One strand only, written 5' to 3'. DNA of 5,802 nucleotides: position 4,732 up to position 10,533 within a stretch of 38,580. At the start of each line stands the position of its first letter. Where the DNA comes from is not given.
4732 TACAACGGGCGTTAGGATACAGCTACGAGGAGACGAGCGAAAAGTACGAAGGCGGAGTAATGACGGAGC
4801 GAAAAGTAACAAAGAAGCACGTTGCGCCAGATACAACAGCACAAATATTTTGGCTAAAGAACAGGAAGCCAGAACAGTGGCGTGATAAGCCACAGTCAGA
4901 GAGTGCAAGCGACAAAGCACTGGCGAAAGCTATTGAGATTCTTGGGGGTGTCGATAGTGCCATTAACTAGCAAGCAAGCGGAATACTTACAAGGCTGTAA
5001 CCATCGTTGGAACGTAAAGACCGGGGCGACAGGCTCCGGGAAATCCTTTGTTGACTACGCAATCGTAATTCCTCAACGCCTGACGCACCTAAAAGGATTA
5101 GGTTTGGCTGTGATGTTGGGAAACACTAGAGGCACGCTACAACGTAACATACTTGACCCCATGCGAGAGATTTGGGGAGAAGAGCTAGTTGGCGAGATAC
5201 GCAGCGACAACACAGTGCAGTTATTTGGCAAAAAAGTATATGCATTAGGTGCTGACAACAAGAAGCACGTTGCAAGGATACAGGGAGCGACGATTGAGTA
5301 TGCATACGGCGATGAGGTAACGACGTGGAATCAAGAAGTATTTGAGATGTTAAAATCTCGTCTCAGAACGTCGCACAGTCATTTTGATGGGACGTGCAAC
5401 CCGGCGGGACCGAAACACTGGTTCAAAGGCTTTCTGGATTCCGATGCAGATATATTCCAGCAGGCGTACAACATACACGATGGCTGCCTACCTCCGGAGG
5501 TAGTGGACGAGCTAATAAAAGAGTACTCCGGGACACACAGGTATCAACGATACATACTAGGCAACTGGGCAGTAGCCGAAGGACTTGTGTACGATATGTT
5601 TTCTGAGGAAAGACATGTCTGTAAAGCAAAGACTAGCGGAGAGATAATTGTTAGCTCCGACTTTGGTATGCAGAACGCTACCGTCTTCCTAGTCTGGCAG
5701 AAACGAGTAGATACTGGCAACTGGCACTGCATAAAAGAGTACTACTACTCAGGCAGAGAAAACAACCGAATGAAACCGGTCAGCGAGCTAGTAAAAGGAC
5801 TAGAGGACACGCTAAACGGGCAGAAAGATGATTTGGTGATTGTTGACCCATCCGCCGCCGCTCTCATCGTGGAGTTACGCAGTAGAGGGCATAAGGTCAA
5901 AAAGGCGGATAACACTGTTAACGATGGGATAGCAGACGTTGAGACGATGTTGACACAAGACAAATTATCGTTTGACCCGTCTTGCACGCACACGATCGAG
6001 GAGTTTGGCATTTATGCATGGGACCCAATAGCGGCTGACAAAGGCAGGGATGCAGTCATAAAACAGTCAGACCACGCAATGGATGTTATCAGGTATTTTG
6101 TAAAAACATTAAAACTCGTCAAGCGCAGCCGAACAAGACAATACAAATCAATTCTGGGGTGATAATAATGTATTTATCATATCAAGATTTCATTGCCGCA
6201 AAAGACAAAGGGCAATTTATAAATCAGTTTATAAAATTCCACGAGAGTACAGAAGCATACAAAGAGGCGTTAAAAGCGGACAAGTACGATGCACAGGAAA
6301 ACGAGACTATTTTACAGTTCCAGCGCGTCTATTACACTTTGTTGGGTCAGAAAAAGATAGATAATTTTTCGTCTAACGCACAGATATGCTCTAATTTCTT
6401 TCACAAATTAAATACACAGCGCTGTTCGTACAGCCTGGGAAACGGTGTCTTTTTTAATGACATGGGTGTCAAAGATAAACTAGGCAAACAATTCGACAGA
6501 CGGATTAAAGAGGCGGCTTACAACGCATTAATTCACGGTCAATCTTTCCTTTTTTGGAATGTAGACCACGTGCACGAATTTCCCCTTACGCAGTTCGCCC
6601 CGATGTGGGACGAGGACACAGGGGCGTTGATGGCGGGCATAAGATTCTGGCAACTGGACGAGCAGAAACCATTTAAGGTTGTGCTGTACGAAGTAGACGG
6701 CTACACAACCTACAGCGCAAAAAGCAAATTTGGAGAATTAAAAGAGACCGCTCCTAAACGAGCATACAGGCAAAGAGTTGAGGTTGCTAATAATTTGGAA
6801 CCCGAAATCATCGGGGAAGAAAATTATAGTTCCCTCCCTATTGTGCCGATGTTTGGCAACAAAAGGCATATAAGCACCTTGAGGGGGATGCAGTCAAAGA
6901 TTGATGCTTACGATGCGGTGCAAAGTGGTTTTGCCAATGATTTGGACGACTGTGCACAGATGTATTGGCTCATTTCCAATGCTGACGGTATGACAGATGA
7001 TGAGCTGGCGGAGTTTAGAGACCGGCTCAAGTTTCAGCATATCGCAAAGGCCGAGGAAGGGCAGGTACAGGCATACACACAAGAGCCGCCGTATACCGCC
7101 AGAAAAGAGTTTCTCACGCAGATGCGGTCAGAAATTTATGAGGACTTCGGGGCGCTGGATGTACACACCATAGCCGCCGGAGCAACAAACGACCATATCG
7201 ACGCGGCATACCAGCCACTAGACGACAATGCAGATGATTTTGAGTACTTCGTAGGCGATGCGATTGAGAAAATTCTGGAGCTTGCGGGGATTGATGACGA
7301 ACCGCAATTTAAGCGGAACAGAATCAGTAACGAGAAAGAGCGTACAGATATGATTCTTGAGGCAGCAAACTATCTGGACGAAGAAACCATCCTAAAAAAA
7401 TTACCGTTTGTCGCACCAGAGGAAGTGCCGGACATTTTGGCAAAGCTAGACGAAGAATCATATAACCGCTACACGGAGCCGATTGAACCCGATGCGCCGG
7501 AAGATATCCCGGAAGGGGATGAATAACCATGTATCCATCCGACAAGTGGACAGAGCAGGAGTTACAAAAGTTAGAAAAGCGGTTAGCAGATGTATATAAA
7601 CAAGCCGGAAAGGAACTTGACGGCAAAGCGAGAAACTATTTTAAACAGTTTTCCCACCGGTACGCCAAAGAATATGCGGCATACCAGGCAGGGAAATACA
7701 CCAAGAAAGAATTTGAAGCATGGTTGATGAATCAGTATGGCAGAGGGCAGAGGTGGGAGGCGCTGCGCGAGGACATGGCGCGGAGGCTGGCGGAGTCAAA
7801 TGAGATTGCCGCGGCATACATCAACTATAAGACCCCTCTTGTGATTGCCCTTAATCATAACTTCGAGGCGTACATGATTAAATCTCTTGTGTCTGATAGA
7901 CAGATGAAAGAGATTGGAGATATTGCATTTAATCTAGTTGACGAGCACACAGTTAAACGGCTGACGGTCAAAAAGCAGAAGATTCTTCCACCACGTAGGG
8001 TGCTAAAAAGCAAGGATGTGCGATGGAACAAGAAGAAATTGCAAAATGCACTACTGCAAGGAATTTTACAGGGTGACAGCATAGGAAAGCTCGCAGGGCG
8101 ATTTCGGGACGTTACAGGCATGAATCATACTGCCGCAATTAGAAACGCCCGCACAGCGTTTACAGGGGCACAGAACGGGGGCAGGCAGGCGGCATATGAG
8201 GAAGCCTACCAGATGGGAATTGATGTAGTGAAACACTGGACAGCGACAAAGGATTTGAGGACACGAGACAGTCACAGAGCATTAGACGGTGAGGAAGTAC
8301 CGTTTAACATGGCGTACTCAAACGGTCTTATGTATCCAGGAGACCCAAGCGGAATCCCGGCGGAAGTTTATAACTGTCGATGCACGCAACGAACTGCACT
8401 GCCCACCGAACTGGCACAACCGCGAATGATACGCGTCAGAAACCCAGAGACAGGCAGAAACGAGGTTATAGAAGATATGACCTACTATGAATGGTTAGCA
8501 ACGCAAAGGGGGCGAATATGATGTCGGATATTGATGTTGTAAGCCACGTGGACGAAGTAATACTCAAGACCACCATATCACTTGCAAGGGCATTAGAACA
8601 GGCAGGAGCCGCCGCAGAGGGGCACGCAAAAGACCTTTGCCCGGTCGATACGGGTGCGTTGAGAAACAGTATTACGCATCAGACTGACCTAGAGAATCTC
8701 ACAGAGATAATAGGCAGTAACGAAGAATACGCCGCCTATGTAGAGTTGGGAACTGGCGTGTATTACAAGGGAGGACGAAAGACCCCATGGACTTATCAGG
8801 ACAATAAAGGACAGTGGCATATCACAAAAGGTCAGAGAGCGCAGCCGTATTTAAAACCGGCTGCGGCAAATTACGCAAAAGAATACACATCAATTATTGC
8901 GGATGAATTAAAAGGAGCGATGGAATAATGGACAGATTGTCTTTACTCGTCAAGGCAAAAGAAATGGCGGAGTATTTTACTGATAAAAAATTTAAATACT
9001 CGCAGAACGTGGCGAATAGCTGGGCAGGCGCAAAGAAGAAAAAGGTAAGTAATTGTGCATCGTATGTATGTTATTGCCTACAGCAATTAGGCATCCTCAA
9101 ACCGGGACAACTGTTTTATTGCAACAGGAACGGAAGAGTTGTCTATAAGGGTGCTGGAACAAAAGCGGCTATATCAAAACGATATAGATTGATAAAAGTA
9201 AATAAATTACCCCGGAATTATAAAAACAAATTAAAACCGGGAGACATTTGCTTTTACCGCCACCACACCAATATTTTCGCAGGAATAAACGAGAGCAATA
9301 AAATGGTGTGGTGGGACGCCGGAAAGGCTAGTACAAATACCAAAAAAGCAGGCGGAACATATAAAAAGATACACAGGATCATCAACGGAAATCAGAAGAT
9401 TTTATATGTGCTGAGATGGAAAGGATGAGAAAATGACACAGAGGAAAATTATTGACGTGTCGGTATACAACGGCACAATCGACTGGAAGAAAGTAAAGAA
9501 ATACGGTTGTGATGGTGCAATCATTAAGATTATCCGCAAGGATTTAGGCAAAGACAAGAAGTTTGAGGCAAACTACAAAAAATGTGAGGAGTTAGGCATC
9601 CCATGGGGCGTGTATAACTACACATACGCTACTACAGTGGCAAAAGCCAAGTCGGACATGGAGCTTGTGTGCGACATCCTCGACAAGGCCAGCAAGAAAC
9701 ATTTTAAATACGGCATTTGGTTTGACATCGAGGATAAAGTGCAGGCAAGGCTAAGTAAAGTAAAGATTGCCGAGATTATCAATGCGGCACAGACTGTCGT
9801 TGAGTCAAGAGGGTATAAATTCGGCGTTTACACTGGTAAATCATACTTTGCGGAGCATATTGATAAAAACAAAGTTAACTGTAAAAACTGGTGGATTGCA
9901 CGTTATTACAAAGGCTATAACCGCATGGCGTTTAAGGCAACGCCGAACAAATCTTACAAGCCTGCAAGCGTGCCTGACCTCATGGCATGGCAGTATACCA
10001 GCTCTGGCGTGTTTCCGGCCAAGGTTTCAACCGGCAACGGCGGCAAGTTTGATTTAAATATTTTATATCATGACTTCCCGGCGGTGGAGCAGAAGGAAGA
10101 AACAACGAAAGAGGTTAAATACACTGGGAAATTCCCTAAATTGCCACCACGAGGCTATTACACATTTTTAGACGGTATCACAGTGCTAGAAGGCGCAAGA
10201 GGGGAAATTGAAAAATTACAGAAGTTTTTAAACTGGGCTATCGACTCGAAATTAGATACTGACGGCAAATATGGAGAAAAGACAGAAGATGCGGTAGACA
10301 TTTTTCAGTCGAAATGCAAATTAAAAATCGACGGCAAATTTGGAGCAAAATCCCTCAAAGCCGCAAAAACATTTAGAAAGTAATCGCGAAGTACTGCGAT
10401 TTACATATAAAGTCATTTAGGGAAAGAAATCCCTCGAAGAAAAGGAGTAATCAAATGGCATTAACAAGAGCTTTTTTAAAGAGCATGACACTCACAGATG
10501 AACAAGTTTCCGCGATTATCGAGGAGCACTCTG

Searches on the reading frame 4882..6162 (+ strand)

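Call 15: search_protein_families(library=pfam, proteins=[window:4882-6162:+], max_evalue=0.001)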
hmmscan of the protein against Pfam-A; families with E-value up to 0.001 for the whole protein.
window:4882-6162:+ (426 aa): 2 families
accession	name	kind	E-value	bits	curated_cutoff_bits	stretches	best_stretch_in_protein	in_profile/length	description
PF03237.21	Terminase_6N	-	9.3e-10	38.9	22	1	50-241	6-212/215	Terminase large subunit, T4likevirus-type, N-terminal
PF04466.19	Terminase_3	-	0.00016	21.8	23.2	1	107-196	69-162/201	Phage terminase large subunit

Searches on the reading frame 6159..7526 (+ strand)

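Call 15: search_protein_families(library=pfam, proteins=[window:6159-7526:+], max_evalue=0.001)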
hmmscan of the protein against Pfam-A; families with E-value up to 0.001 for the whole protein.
window:6159-7526:+ (455 aa): 1 family
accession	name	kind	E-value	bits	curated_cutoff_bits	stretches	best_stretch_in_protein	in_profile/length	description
PF05133.19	SPP1_portal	-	4.8e-29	102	25.5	1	28-433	6-413/416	Phage portal protein, SPP1 Gp6-like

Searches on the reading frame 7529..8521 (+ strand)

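Call 15: search_protein_families(library=pfam, proteins=[window:7529-8521:+], max_evalue=0.001)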
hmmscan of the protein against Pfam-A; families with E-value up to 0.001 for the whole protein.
window:7529-8521:+ (330 aa): 1 family
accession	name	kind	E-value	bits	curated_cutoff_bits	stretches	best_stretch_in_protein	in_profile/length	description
PF04233.19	Phage_Mu_F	-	1.2e-15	58.7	29.6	1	169-287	1-111/112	Phage Mu protein F like protein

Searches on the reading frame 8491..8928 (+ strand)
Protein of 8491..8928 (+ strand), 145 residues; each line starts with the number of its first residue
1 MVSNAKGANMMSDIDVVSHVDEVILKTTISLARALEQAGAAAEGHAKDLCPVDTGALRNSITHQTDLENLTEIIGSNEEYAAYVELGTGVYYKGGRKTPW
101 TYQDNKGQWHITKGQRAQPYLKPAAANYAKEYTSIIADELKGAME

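Call 95: search_protein_families(library=pfam, proteins=[window:8491-8928:+], max_evalue=0.01)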
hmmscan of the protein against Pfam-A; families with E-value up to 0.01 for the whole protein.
window:8491-8928:+ (145 aa): 1 family
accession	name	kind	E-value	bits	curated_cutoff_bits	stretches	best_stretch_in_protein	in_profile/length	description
PF04883.17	HK97-gp10_like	-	1.4e-08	36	21.4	1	32-87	19-78/78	Bacteriophage HK97-gp10, putative tail-component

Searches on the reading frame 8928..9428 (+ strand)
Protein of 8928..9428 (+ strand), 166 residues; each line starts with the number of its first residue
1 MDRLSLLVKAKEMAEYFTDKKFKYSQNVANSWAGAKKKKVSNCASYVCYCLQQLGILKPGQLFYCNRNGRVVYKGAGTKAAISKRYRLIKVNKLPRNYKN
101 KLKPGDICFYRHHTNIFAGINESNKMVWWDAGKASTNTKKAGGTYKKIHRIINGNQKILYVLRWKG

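Call 95: search_protein_families(library=pfam, proteins=[window:8928-9428:+], max_evalue=0.01)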
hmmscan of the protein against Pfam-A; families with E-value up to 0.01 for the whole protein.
window:8928-9428:+ (166 aa): 2 families
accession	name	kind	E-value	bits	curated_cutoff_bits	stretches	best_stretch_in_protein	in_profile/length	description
PF05257.22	CHAP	-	0.0024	18.8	26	1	40-120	8-69/81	CHAP domain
PF23258.1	DUF7072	-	0.0092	15.7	27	0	92-120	4-33/66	Domain of unknown function (DUF7072)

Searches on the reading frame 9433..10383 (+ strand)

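Call 95: search_protein_families(library=pfam, proteins=[window:9433-10383:+], max_evalue=0.01)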
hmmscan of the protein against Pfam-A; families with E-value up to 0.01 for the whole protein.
window:9433-10383:+ (316 aa): 2 families
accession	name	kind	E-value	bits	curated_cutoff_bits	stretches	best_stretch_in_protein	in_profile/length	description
PF01183.26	Glyco_hydro_25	-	3.3e-25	89.9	27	1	7-195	1-178/180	Glycosyl hydrolases family 25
PF01471.23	PG_binding_1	-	2.7e-08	34.3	23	1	257-309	3-55/57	Putative peptidoglycan binding domain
